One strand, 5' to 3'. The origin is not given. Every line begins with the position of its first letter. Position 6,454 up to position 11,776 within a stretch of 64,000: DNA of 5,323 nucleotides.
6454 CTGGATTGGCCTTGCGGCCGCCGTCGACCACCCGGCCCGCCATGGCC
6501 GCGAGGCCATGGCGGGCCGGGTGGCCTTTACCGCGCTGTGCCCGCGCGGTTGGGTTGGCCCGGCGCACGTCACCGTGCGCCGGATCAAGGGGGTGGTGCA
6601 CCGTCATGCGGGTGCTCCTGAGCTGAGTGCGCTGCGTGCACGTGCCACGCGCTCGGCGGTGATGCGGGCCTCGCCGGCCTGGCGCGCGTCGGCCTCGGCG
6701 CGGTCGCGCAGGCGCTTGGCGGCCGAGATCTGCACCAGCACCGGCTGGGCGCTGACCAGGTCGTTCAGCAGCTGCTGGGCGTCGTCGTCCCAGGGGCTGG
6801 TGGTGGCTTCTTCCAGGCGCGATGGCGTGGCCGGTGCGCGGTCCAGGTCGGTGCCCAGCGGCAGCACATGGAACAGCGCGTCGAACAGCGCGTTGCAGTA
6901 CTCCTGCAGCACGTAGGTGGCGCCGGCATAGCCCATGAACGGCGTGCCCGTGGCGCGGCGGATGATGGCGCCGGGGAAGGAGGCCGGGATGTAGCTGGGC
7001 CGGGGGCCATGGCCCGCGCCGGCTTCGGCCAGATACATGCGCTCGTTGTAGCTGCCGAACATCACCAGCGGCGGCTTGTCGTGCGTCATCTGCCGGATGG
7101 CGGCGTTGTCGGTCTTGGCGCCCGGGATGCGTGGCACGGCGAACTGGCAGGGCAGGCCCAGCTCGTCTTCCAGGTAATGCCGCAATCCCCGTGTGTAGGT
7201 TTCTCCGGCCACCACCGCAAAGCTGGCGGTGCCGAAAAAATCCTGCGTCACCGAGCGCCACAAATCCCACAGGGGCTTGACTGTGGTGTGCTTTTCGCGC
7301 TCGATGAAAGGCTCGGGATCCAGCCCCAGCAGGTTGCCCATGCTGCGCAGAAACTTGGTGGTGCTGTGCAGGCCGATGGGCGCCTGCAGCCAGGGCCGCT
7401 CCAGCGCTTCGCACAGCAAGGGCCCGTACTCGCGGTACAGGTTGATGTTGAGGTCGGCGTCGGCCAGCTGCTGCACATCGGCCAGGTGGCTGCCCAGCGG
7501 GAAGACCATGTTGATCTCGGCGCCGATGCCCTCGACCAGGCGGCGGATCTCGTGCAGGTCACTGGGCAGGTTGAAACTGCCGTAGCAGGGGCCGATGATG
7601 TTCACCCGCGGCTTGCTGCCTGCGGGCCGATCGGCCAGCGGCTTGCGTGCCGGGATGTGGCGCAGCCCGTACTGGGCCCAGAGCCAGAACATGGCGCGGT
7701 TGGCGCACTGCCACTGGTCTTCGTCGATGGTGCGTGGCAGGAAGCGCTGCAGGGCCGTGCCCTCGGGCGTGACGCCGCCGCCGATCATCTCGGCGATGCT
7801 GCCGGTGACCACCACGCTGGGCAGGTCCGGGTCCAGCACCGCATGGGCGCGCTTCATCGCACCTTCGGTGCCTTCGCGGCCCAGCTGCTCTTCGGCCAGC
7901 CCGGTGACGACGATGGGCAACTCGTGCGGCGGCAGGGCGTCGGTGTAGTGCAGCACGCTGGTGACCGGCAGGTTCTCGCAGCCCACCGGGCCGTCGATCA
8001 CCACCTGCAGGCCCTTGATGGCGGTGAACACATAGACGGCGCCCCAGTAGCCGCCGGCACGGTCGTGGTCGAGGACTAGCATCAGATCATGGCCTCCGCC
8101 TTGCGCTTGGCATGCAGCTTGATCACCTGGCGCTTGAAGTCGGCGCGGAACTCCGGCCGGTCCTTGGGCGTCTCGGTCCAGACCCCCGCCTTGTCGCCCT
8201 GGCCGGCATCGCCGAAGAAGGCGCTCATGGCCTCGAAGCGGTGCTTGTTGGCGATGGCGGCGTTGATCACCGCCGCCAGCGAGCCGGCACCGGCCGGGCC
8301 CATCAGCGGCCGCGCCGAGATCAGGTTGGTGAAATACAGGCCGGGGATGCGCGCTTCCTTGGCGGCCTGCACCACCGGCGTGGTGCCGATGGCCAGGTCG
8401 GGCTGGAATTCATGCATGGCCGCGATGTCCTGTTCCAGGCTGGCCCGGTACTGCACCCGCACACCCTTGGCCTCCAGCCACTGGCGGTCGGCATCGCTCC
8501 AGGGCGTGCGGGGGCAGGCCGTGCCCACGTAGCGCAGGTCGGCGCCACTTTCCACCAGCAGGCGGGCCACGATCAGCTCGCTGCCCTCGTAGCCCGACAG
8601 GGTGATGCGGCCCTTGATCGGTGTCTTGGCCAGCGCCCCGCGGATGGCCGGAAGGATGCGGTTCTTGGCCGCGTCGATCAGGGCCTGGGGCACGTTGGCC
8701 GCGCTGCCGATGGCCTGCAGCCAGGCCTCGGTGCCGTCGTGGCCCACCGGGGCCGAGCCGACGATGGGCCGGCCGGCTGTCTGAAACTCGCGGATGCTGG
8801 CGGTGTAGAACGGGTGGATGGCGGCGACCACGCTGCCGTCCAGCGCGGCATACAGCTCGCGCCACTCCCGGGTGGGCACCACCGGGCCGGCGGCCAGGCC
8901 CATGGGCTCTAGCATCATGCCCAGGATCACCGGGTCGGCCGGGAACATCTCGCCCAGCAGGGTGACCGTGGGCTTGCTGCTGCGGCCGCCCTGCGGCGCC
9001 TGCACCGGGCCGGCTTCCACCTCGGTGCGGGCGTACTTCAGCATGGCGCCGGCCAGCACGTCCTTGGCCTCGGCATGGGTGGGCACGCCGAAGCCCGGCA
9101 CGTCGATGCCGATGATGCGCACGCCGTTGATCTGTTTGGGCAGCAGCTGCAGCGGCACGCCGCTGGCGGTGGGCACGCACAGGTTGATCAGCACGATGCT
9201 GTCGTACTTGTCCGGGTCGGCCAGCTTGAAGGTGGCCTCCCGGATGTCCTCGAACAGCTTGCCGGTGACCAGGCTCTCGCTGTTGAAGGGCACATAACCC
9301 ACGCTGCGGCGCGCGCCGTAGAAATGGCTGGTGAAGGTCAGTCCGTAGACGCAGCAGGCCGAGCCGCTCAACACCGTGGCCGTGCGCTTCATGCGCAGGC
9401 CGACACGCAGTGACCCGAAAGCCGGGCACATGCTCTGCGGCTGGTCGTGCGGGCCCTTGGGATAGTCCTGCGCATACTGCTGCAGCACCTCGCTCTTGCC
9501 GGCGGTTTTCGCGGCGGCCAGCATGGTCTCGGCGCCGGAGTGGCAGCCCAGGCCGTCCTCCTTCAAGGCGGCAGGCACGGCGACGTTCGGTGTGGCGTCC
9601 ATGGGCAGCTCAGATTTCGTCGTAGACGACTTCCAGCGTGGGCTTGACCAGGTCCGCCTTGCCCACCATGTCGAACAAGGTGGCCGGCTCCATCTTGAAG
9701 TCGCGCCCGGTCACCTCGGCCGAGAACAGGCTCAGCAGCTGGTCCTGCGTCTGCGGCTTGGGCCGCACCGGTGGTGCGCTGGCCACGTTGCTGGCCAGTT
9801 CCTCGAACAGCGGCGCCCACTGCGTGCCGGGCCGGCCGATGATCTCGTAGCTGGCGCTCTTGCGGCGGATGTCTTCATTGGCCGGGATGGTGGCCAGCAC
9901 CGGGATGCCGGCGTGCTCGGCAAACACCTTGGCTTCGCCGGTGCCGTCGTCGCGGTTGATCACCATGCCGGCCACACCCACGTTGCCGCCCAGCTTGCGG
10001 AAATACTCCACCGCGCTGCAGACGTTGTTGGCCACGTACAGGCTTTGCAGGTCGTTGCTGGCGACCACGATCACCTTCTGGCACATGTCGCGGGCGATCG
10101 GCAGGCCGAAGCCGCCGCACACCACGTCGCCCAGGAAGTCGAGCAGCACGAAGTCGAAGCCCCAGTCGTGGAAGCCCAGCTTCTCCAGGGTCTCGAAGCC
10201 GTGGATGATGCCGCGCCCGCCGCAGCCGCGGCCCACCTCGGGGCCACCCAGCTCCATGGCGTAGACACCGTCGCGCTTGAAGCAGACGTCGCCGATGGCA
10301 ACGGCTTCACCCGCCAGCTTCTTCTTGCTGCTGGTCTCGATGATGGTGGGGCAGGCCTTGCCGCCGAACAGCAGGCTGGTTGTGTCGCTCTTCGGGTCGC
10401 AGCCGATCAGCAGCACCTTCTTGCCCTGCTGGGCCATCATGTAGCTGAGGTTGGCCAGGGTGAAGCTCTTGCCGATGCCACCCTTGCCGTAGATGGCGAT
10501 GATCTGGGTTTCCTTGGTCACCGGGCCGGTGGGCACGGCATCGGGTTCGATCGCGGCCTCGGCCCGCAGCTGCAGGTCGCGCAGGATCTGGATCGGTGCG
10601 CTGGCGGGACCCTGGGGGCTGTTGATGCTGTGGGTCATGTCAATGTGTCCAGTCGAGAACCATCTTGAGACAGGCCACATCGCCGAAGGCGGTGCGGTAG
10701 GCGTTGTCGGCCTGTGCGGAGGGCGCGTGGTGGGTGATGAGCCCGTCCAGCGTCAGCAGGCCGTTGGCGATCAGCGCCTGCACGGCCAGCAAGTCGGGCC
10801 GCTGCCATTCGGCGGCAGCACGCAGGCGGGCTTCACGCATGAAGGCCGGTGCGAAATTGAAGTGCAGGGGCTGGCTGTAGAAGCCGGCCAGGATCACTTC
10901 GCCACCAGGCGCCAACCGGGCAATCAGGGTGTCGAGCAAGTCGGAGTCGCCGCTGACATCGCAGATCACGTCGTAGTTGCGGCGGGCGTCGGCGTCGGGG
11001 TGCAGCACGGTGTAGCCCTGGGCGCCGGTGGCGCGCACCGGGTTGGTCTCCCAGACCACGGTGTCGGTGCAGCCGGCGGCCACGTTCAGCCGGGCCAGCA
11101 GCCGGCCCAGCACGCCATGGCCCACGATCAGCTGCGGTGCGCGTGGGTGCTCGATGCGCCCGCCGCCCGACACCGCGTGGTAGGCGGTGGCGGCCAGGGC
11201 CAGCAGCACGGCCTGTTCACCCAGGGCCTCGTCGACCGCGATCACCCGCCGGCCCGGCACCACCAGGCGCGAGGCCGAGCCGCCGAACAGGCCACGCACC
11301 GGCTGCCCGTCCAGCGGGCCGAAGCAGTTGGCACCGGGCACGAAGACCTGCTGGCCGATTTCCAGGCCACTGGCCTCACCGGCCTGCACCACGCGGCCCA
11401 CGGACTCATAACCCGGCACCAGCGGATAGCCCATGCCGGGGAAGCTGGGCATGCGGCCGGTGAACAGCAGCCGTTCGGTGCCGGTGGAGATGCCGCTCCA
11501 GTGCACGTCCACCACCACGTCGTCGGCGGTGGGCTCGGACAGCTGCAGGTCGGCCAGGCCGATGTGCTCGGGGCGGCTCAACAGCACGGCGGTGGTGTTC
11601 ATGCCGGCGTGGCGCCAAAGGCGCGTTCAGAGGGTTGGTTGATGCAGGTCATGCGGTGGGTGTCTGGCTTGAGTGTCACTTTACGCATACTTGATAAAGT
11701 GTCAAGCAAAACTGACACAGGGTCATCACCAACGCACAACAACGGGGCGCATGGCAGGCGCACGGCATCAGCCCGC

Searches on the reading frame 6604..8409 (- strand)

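Call 17: search_protein_families(library=ncbifam, proteins=[window:6604-8409:-], max_evalue=1e-20)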
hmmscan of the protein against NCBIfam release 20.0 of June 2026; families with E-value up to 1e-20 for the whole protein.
window:6604-8409:- (601 aa): 3 families
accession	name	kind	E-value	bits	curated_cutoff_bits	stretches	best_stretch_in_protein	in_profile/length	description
TIGR02014.1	BchZ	equivalog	2.9e-227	755.1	529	1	111-588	1-468/468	chlorophyllide a reductase subunit Z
TIGR01278.1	DPOR_BchB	equivalog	2.6e-27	95.9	490.35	1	122-421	14-318/512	ferredoxin:protochlorophyllide reductase (ATP-dependent) subunit B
NF002789.0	PRK02910.1-3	equivalog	1.8e-23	83.2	509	0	259-420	146-324/535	ferredoxin:protochlorophyllide reductase (ATP-dependent) subunit B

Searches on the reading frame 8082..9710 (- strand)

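Call 17: search_protein_families(library=ncbifam, proteins=[window:8082-9710:-], max_evalue=1e-20)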
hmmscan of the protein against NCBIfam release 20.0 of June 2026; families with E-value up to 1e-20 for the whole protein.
window:8082-9710:- (542 aa): 1 family
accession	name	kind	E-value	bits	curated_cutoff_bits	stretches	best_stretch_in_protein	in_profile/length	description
TIGR02015.1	BchY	equivalog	4.3e-215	714.4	425.15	1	82-501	1-420/422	chlorophyllide a reductase subunit Y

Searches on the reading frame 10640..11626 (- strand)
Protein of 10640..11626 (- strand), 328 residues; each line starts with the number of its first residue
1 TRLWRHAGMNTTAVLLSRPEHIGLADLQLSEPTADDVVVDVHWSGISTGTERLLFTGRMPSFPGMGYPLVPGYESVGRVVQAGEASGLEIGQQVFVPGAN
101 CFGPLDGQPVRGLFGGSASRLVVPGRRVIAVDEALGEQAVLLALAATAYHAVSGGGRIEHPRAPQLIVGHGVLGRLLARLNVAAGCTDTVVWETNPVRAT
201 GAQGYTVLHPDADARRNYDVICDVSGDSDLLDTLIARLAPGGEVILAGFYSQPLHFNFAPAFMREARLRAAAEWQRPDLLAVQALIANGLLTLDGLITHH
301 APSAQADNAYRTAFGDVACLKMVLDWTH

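Call 14: search_protein_families(library=ncbifam, proteins=[window:10640-11626:-], max_evalue=1e-8)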
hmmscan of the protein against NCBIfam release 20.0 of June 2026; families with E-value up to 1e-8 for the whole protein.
window:10640-11626:- (328 aa): 2 families
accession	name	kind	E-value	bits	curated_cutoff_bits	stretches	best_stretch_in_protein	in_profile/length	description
TIGR01202.1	bchC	equivalog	6.4e-137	455.8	291.25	1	11-325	2-308/308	chlorophyll synthesis pathway protein BchC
NF003808.0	PRK05396.1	equivalog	1.9e-09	36.9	380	0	167-327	169-341/341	L-threonine 3-dehydrogenase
